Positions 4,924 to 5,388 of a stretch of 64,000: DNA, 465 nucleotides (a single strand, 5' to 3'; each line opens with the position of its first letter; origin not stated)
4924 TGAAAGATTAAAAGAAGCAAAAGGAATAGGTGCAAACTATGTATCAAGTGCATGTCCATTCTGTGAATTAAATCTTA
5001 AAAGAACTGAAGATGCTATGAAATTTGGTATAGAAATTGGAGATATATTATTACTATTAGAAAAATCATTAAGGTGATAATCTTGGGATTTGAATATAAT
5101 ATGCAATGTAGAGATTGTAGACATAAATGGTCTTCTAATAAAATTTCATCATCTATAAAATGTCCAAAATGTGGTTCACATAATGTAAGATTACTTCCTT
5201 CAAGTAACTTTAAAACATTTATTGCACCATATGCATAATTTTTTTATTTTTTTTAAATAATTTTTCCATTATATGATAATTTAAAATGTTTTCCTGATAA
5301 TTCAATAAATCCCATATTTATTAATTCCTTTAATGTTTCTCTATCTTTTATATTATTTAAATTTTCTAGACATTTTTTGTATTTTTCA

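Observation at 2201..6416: Second, rearranged copy of the FAD-oxidase / CCG Fe-S / arginase-fold module, with an inserted zinc-ribbon ORF (copy A)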

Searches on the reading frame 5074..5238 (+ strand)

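Call 6: search_protein_families(library=pfam, proteins=[window:5074-5238:+], max_evalue=0.01)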
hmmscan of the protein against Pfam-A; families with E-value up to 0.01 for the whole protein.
window:5074-5238:+ (54 aa): 13 families
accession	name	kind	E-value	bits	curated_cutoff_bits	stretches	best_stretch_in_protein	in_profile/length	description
PF01155.25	HypA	-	1.6e-06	28.6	28.9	1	7-45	68-104/112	Hydrogenase/urease nickel incorporation, metallochaperone, hypA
PF09723.15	Zn_ribbon_8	-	1.5e-05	25.3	34.4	1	8-39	4-38/41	Zinc ribbon domain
PF23430.1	DUF7117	-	0.00012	22.2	28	1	11-37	8-33/232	Family of unknown function (DUF7117)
PF14599.11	zinc_ribbon_6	-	0.00064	20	27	1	9-38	29-58/59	Zinc-ribbon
PF23455.1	DUF7129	-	0.0014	18.8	30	1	12-38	14-37/45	Domain of unknown function (DUF7129)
PF16622.11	zf-C2H2_11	-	0.002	18.2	27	0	10-22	5-17/29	zinc-finger C2H2-type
PF01096.23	Zn_ribbon_TFIIS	-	0.0024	18.1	21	0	28-38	1-11/39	Transcription factor S-II (TFIIS)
PF14319.11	Zn_Tnp_IS91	-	0.0026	18.2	26.3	1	9-38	38-67/90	Transposase zinc-binding domain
PF13695.12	Zn_ribbon_3CxxC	-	0.0029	18.5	23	1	9-40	5-37/100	Zinc-binding domain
PF23145.1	Zf_2nd_IFT121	-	0.0034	17.5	25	1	9-35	16-42/45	IFT121, second zinc finger domain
PF19134.6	DUF5817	-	0.0038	17.6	31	1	12-36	6-30/57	Domain of unknown function (DUF5817)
PF15777.11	Anti-TRAP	-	0.0098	16.3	32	0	9-38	10-41/59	Tryptophan RNA-binding attenuator protein inhibitory protein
PF23451.1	Zn_ribbon_PaaD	-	0.0099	15.9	27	1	25-40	12-27/53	PaaD zinc beta ribbon domain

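Call 7: search_protein_families(library=ncbifam, proteins=[window:5074-5238:+], max_evalue=0.01)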
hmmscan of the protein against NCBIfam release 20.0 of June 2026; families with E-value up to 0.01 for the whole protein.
window:5074-5238:+ (54 aa): 9 families
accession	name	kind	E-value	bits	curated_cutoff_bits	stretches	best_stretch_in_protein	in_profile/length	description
TIGR02605.1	CxxC_CxxC_SSSS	subfamily_domain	1.7e-05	24.8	31.3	1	8-44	4-43/52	FmdB family zinc ribbon protein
NF001839.0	PRK00564.1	equivalog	3.8e-05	23.9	112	1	8-43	70-104/117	hydrogenase/urease nickel incorporation protein HypA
TIGR00100.1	hypA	equivalog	0.00021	21.3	88.1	1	8-41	69-101/116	hydrogenase maturation nickel metallochaperone HypA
NF011484.0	PRK14894.1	equivalog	0.00022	19.5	1050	1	10-52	89-131/539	glycine--tRNA ligase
NF003008.0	PRK03824.1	equivalog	0.0011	19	125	0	5-26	66-87/135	hydrogenase nickel incorporation protein HypA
TIGR04104.1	cxxc_20_cxxc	subfamily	0.0063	16.8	45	1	11-37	2-35/93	TIGR04104 family putative zinc finger protein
NF034126.3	PRK09521.1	equivalog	0.0063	16.4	90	1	11-43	146-176/180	exosome complex RNA-binding protein Csl4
NF011481.0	PRK14890.1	equivalog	0.0076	16.3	61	1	9-38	9-38/61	putative Zn-ribbon RNA-binding protein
TIGR02487.1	NrdD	equivalog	0.0098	14.5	326.35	1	11-40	529-553/581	anaerobic ribonucleoside-triphosphate reductase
